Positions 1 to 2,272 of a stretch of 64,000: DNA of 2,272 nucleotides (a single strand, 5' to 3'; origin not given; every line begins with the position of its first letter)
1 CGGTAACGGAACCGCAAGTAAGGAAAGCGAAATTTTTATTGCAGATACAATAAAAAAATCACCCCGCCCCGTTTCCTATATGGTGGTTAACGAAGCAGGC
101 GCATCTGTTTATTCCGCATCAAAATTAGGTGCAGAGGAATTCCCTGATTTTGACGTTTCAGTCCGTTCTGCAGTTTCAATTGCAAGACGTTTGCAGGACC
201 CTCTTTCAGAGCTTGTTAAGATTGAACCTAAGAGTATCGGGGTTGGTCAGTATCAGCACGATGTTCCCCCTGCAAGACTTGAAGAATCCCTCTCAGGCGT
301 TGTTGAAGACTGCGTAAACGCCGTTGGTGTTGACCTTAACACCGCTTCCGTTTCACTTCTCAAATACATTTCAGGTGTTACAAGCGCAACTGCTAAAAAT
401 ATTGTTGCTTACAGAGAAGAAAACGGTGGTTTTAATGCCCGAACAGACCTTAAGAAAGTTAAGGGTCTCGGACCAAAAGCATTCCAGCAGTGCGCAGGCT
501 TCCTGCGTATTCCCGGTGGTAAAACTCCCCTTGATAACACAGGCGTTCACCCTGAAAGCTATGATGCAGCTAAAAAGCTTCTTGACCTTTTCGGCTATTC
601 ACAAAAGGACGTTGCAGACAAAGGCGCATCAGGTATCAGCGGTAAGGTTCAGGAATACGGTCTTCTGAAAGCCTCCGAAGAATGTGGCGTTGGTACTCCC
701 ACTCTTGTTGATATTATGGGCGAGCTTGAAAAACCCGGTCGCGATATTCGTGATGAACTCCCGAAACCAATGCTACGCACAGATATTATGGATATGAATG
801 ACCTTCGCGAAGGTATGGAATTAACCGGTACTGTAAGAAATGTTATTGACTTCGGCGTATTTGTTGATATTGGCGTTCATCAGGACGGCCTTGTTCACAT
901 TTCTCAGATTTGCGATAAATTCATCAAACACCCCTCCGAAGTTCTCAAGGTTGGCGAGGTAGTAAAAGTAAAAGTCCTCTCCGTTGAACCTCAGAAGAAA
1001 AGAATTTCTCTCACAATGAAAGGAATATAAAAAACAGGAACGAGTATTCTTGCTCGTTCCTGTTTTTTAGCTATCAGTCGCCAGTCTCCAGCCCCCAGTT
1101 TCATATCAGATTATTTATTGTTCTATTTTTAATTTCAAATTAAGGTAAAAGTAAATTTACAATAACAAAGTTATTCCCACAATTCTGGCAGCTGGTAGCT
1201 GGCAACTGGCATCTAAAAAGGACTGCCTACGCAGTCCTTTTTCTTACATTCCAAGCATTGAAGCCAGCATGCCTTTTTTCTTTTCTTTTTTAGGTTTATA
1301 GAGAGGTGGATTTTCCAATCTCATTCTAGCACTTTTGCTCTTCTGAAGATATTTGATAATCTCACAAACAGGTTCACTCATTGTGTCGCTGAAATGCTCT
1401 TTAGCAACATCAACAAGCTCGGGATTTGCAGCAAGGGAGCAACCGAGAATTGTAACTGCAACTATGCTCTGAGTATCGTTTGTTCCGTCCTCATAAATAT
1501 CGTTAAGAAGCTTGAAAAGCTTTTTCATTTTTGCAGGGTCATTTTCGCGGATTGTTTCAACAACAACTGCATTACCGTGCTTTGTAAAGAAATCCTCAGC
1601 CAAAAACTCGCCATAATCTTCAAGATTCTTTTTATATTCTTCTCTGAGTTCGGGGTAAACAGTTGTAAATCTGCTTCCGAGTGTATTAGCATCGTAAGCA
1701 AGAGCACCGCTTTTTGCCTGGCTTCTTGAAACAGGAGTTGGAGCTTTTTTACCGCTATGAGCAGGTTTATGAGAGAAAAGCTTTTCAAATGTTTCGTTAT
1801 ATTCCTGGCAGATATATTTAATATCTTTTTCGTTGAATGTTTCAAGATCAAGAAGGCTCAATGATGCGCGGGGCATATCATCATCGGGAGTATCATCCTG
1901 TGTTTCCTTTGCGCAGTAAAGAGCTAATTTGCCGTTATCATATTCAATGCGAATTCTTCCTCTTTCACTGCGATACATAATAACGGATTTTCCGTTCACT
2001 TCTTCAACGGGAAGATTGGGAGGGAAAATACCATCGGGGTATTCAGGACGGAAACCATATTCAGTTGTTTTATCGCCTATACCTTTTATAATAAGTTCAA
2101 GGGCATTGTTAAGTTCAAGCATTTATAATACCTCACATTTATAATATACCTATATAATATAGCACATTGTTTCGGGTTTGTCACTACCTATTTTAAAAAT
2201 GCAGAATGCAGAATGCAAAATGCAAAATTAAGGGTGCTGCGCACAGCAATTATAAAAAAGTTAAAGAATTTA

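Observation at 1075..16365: Family of intergenic elements whose arms are tandem heptanucleotides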

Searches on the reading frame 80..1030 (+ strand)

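Call 7: search_protein_families(library=pfam, proteins=[window:80-1030:+])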
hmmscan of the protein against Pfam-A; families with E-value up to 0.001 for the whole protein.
window:80-1030:+ (316 aa): 8 families
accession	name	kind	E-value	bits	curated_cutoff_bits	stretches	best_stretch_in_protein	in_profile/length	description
PF12836.13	HHH_3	-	2.3e-31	108.1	27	1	79-143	1-65/65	Helix-hairpin-helix motif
PF00575.29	S1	-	3.3e-19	69.5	22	1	243-314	3-74/74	S1 RNA binding domain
PF17674.7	HHH_9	-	6.9e-18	65.7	23.1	1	150-224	2-70/70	HHH domain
PF16921.10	Tex_YqgF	-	5.5e-17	62.8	27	1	1-39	88-126/126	Tex protein YqgF-like domain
PF23459.1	S1_RRP5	-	5.6e-12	46.5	27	1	242-311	1-70/72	RRP5 S1 domain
PF14635.12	HHH_7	-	3.4e-10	40.6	27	1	53-145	6-104/104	Helix-hairpin-helix motif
PF14639.11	YqgF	-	5.8e-06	26.6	35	1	2-46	103-147/150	Holliday-junction resolvase-like of SPT6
PF00633.29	HHH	-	0.00061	20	24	0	86-111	5-30/30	Helix-hairpin-helix motif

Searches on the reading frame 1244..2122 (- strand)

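Call 7: search_protein_families(library=pfam, proteins=[window:1244-2122:-])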
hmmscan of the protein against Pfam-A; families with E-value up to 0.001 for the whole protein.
window:1244-2122:- (292 aa): 1 family
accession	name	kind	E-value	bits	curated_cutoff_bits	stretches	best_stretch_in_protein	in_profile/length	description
PF24722.1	DUF7674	-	2.5e-11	44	27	1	151-227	3-77/111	Domain of unknown function (DUF7674)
